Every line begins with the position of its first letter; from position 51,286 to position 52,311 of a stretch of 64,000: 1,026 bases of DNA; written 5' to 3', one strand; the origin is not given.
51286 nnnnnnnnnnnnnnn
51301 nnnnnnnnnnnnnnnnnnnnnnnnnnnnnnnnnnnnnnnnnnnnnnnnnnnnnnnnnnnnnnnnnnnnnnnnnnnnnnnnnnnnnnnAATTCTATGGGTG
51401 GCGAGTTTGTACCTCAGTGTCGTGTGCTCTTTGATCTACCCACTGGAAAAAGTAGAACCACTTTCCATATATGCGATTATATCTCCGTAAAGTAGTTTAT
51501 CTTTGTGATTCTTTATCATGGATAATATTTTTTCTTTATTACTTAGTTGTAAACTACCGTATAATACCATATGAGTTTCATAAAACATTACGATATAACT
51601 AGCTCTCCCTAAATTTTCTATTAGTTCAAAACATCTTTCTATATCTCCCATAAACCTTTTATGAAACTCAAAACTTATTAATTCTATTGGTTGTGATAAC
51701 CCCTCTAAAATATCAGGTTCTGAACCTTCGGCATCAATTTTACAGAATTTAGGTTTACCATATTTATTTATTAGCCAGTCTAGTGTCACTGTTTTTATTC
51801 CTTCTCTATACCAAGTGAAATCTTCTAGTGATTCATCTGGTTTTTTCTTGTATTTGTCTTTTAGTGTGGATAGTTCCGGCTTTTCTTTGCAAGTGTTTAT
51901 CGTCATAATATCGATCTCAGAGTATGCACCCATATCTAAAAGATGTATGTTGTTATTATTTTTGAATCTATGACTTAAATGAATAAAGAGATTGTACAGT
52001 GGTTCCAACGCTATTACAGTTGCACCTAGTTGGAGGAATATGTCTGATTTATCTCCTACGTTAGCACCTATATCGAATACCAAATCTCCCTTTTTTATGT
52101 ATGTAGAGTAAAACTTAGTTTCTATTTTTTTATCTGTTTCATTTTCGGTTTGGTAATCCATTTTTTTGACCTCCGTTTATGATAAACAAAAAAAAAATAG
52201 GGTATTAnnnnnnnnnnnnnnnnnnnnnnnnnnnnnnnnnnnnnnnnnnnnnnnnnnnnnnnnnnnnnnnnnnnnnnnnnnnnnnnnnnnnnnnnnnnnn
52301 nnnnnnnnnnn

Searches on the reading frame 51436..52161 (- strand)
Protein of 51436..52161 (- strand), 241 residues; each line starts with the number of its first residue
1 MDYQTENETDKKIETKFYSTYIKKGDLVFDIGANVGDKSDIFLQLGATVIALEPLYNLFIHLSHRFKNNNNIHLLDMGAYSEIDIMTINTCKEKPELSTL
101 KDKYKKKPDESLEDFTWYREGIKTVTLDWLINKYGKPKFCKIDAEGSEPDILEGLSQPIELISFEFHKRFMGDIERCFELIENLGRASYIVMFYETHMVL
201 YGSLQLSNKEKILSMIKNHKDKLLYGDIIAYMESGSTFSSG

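Call 81: search_protein_families(library=pfam, proteins=[window:51436-52161:-], max_evalue=0.001)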
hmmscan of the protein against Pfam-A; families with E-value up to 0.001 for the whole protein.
window:51436-52161:- (241 aa): 1 family
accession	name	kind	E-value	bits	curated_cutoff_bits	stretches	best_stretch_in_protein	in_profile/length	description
PF05050.19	Methyltransf_21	-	7.7e-09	36.3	22.7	1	30-173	1-154/173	Methyltransferase FkbM domain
